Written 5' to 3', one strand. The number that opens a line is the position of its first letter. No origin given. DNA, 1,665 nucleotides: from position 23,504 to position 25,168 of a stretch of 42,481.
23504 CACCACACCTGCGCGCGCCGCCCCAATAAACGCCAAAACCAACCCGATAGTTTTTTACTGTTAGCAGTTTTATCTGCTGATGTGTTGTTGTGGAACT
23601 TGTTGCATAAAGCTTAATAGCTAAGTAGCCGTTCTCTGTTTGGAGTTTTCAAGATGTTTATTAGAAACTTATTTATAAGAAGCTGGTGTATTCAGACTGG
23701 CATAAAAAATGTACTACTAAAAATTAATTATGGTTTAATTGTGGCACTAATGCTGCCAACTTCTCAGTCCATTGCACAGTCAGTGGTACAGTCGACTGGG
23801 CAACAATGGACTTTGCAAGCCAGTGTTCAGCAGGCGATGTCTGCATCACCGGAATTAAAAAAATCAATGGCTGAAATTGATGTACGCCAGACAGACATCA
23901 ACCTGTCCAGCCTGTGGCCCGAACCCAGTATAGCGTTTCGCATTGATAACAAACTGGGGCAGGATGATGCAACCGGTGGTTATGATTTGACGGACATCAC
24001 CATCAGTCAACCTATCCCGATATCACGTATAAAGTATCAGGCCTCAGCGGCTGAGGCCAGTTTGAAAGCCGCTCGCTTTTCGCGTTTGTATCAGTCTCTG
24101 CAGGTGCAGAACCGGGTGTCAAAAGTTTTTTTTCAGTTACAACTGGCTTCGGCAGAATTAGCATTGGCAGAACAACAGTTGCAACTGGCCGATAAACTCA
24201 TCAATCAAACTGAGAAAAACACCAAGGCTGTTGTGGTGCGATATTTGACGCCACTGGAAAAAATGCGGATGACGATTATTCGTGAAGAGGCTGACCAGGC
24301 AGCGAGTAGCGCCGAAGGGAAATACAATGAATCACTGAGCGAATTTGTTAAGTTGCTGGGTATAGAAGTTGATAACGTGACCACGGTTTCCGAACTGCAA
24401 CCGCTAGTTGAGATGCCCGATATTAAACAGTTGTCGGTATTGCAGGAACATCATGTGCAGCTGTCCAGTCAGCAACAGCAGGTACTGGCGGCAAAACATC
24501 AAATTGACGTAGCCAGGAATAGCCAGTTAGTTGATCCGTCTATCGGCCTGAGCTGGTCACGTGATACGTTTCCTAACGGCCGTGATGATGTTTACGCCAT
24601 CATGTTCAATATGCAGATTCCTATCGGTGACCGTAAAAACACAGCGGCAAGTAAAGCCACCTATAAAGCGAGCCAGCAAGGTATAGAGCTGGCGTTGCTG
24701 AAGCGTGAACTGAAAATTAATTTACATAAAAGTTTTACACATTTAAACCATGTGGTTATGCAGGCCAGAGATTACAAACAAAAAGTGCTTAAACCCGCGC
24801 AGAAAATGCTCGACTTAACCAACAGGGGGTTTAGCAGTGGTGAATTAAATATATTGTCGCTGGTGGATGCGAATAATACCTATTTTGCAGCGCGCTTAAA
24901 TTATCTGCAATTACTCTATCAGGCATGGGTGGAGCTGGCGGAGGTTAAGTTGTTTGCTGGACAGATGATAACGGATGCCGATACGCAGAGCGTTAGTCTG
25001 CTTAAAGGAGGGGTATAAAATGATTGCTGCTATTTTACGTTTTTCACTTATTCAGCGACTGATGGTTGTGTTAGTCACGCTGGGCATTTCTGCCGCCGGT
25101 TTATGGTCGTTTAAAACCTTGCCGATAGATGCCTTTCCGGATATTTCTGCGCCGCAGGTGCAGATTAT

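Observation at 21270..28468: CusA-type heavy-metal RND operon with no membrane-fusion adaptor and a set of DUF-type accessory genes in its place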

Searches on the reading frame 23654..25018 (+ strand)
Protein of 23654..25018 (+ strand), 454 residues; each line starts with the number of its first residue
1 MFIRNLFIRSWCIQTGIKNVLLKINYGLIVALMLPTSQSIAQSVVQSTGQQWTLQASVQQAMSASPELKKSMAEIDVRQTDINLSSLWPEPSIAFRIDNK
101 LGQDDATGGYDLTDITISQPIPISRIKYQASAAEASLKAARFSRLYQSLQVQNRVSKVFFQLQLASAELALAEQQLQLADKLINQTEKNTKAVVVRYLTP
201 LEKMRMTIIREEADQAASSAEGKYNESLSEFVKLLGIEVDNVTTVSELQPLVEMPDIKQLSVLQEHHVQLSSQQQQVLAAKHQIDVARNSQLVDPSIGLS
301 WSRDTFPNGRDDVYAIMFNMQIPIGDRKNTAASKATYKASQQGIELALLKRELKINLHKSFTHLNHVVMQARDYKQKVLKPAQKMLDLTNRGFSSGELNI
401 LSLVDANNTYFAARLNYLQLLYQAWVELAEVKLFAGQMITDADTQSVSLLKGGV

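Call 4: search_protein_families(library=pfam, proteins=[window:23654-25018:+], max_evalue=0.1)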
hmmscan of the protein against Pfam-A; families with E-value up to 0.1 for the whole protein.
window:23654-25018:+ (454 aa): 1 family
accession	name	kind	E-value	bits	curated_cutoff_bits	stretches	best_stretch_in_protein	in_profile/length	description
PF02321.23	OEP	-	1.6e-32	113.3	22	2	54-192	1-146/187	Outer membrane efflux protein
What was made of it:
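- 23654..25018 (+): Outer-membrane factor (TolC/CusC-type channel, 454 aa). Pfam OEP x2, E 1.6e-32 (call 4).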

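Call 27: search_protein_families(library=ncbifam, proteins=[window:23654-25018:+], max_evalue=0.1)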
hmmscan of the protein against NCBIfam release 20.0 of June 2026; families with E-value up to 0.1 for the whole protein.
window:23654-25018:+ (454 aa): 3 families
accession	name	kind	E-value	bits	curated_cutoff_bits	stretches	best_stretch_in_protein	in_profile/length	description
TIGR01844.1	type_I_sec_TolC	subfamily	1e-19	70.9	225.15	1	51-442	2-404/414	TolC family outer membrane protein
NF045679.1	DiMtlExpIhpA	equivalog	2.4e-08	33.1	650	1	42-433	21-410/424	divalent metal ion exporter subunit IhpA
TIGR01845.1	outer_NodT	subfamily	0.00011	21.2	210.05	1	54-423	59-445/460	efflux transporter outer membrane subunit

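Call 46: search_solved_structures(query=window:23654-25018:+, max_evalue=0.001, show_alignments=2)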
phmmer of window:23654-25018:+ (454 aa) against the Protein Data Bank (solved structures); distinct sequences matched with E-value up to 0.001: 13.
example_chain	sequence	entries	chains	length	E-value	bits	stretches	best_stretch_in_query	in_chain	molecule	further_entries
2vdd_A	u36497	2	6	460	2.1e-07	33.6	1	34-436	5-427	OUTER MEMBRANE PROTEIN TOLC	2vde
5ng5_F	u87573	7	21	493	4.4e-07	32.6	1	34-436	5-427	Outer membrane protein TolC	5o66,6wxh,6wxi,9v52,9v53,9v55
8zar_G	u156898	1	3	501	6e-07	32.1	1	34-436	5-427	Outer membrane protein TolC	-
2xmn_A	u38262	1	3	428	8.8e-07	31.6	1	57-436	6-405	Outer membrane protein TolC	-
5v5s_A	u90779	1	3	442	2e-06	30.4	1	57-436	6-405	Outer membrane protein TolC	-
1ek9_A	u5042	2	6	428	2.3e-06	30.2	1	57-436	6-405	OUTER MEMBRANE PROTEIN TOLC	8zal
9qgy_A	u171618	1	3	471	2.5e-06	30.1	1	57-436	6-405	Outer membrane protein TolC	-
2wmz_A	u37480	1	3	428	2.5e-06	30.1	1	57-436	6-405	OUTER MEMBRANE PROTEIN TOLC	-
9tg4_A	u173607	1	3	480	2.6e-06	30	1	57-436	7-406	Outer membrane protein TolC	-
1tqq_A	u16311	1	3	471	3.2e-06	29.7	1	57-436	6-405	Outer membrane protein tolC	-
5nik_A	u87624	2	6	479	3.4e-06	29.6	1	57-436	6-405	Outer membrane protein TolC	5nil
5bun_A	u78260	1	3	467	3.5e-05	26.3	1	57-436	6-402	Outer membrane protein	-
7ng8_A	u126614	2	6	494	9.5e-05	24.9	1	49-433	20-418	Outer membrane channel protein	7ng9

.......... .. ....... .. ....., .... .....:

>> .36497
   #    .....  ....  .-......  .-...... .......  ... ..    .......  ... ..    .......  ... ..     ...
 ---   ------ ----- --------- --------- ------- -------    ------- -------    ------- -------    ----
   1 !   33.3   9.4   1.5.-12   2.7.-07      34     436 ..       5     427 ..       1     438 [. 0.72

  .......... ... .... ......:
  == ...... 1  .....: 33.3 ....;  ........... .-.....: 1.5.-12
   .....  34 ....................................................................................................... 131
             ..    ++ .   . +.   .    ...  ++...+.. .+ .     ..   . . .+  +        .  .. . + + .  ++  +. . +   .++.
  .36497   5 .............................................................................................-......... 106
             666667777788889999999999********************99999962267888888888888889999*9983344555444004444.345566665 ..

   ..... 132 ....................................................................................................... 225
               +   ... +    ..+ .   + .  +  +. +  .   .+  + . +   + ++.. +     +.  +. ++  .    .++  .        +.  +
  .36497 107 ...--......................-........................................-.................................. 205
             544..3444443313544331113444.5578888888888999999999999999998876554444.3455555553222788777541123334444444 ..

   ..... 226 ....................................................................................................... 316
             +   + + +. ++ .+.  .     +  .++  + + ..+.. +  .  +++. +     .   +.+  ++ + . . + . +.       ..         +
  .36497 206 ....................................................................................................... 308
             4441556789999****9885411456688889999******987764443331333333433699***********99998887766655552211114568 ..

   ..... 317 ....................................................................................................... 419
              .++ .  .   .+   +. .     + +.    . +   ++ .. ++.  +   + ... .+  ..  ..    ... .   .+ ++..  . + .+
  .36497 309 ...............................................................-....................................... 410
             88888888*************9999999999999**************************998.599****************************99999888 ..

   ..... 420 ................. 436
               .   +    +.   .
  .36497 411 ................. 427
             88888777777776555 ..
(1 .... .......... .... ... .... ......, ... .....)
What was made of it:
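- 24206..24250 (+): Remodelled first helical-hairpin tip of the OMF (aa 185-199, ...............). It is a 15-residue loop made of a variable basic insertion plus the motif V-R-Y-L-T-P(-L-E). The segment aligns to TolC '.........' (call 46).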

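Call 48: find_homologous_proteins(query=window:23654-25018:+, max_evalue=1e-10)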
Query window:23654-25018:+ (454 aa): 303 proteins with E <= 1e-10 among 8000 candidates; the best 120 are listed.
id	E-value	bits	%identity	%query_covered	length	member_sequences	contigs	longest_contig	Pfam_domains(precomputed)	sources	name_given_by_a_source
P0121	2.6e-264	894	92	100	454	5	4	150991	PF02321.24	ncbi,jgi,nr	ncbi:TolC family protein [Cardiobacterium sp. AH-315-I02]|nr:TolC family protein [Cardiobacterium sp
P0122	2.8e-201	687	73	100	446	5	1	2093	PF02321.24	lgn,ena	-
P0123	2.8e-200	684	74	95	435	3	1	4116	PF02321.24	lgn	-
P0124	4.3e-192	657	99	70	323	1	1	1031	PF02321.24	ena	-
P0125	1.9e-191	655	69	100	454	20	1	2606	PF02321.24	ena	-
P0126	6.7e-191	653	72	96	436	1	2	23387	PF02321.24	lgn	-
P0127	1.7e-190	651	71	96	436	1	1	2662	PF02321.24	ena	-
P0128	4.9e-190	650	72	96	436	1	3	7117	PF02321.24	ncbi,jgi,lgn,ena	-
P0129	6.2e-190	650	72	96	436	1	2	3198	PF02321.24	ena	-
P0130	6.6e-190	649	72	96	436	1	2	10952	PF02321.24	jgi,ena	-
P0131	7.6e-190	649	71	96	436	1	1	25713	PF02321.24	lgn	-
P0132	2.1e-189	648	71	96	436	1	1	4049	PF02321.24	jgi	jgi:cobalt-zinc-cadmium efflux system outer membrane protein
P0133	3.5e-189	647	71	96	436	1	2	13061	PF02321.24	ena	-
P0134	5.3e-189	646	70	100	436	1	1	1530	PF02321.24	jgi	-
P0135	5.4e-189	646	71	96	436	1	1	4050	PF02321.24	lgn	-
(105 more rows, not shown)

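Call 49: find_encoding_contigs(protein=P0121, flank=10000, max_places=3)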
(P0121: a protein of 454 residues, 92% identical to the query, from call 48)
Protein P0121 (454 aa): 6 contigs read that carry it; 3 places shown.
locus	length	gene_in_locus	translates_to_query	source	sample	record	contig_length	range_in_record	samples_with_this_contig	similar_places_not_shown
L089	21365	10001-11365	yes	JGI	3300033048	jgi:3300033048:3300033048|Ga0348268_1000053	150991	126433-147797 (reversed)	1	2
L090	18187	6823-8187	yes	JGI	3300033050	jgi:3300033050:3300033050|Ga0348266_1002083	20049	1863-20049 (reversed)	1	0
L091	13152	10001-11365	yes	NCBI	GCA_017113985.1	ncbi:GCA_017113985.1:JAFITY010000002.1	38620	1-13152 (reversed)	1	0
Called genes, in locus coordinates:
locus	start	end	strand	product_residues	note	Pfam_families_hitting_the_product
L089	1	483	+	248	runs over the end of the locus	PF00132:Hexapep, PF14602:Hexapep_2 (weak)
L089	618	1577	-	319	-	PF03706:LPG_synthase_TM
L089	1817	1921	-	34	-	-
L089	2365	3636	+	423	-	PF04055:Radical_SAM, PF13186:SPASM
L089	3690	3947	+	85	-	-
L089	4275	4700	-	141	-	-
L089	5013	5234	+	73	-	-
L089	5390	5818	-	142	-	-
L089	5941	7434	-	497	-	-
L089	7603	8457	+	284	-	PF20112:DUF6502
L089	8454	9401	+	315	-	PF18914:DUF5666 (faint)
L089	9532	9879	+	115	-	-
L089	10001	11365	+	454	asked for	PF02321:OEP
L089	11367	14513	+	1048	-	PF00873:ACR_tran, PF03176:MMPL (weak)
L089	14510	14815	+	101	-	PF11582:DUF3240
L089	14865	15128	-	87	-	-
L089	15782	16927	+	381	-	PF00561:Abhydrolase_1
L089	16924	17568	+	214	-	PF13489:Methyltransf_23, PF07021:MetW, PF13847:Methyltransf_31, PF08241:Methyltransf_11, PF08242:Methyltransf_12 (weak), PF13649:Methyltransf_25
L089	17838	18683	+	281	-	PF11356:T2SSC, PF13180:PDZ_2 (weak)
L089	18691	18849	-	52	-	-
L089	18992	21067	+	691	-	PF21305:type_II_gspD_N0, PF03958:Secretin_N, PF00263:Secretin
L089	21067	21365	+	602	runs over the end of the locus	PF22341:GSPE_N1E, PF00437:T2SSE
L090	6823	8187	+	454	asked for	PF02321:OEP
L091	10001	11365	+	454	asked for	PF02321:OEP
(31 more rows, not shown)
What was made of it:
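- Adjacency and same strand in this window and in the close relative L089-91 (call 49).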

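Call 56: predict_structure(alignment_id=A2)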
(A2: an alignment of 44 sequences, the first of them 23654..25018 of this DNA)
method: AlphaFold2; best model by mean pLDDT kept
length: 454 residues; sequences in the alignment: 44
mean_pLDDT: 74.5   pTM: 0.68
mean pLDDT of the five models: 74.5, 73.6, 73.0, 72.4, 67.8
residues with pLDDT >= 90: 143; 70-90: 152; 50-70: 78; < 50: 81
segments of 3 or more residues with pLDDT < 50: 1-48, 101-110, 188-195, 441-454
pLDDT, mean of each block of 10 residues (from residue 1): 41 38 35 33 38 86 88 87 68 57 46 58 74 89 91 93 93 89 62 54 82 90 92 86 83 85 87 91 81 59 60 63 62 86 94 94 95 95 91 79 86 94 94 83 36 29
secondary structure, 60 per line:
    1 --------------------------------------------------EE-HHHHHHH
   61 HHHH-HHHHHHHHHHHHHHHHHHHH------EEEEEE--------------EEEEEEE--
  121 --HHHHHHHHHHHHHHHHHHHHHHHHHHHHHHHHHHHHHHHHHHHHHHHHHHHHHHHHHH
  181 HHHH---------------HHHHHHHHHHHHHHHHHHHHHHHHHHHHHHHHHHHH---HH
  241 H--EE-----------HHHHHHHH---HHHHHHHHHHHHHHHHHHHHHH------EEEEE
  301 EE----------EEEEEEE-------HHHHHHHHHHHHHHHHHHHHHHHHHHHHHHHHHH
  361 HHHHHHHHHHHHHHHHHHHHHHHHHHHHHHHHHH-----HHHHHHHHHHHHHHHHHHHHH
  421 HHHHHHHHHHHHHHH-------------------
elements in order: H54-64 H66-85 E92-97 E112-118 H123-184 H200-235 H257-264 H268-289 E296-302 E313-319 H327-394 H400-435
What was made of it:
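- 24206..24250 (+): AF2 shows helix 123-184, loop 185-199, helix 200-235, whereas the tip-2 loop is only 395-399 (call 56).
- The motif sits at the TolC VGL tip position (call 46) and in a 15-residue loop between the two long helices of the AF2 model (call 56). The remodelled tip lies at the gate region of the OMF (calls 46, 56).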

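Call 88: fold_search(model_id=the predicted structure, library=pdb)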
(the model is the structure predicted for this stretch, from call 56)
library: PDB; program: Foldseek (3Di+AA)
matches with E <= 10: 612; with E <= 0.001: 44
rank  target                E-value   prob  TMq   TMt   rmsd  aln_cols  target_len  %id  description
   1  9a2x_MODEL_1_A        5.8e-16  1.00  0.67  0.62   7.4       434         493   18  Model of E. coli TolC by in-cell photo-crosslinking MS and deep learning (released 2023-02-24)
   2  5azs_C                2.8e-15  1.00  0.63  0.64   8.2       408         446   15  Crystal structure of a membrane protein from Pseudomonas aeruginosa (released 2016-06-08)
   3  7ng9_A                5.2e-15  1.00  0.63  0.67   8.4       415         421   18  Trimeric efflux pump Klebsiella TolC (released 2021-06-30)
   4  9rmm_B                5.5e-15  1.00  0.62  0.65   8.0       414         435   16  Crystal structure of outer membrane SilC (released 2025-07-23)
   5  9j3d_A                6.0e-15  1.00  0.64  0.72   8.1       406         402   16  Cryo-EM structure of TMexCD1-TOprJ1 (released 2025-08-13)
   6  3pik                  6.3e-15  1.00  0.61  0.64  10.1       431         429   16  Outer membrane protein CusC (released 2011-02-02)
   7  3d5k_A                7.5e-15  1.00  0.62  0.62   8.5       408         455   15  Crystal structure of the OprM channel in a non-symmetrical space group (released 2009-06-02)
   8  9rmm_C                7.9e-15  1.00  0.62  0.64   7.9       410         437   16  Crystal structure of outer membrane SilC (released 2025-07-23)
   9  7akz_A                9.4e-15  1.00  0.63  0.63   8.2       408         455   15  Deciphering the role of the channel constrictions in the opening mechanism of MexAB-OprM efflux pump from Pseudomonas  (released 2022-04-13)
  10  9rmm_A                9.9e-15  1.00  0.62  0.64   7.9       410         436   16  Crystal structure of outer membrane SilC (released 2025-07-23)
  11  5bun_C                9.9e-15  1.00  0.61  0.64   8.1       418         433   17  Crystal structure of an antigenic outer membrane protein ST50 from Salmonella Typhi (released 2015-12-23)
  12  9rmm_F                1.0e-14  1.00  0.62  0.64   7.9       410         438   16  Crystal structure of outer membrane SilC (released 2025-07-23)
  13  1wp1_A                1.1e-14  1.00  0.63  0.62   8.2       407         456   15  Crystal structure of the drug-discharge outer membrane protein, OprM (released 2004-11-02)
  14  7ng8_A                1.2e-14  1.00  0.62  0.66   8.3       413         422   18  Trimeric efflux pump Klebsiella TolC in complex with KlebC (released 2021-06-30)
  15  9rmm_D                1.5e-14  1.00  0.62  0.64   7.8       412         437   16  Crystal structure of outer membrane SilC (released 2025-07-23)
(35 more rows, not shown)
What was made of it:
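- On OMF / TolC family: Foldseek matches TolC, OprM, SilC and CusC at E about 1e-15, TM 0.6-0.7 (call 88).
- Closest known: CusCFBA. Same: The OMF has the CusC/SilC fold (call 88).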
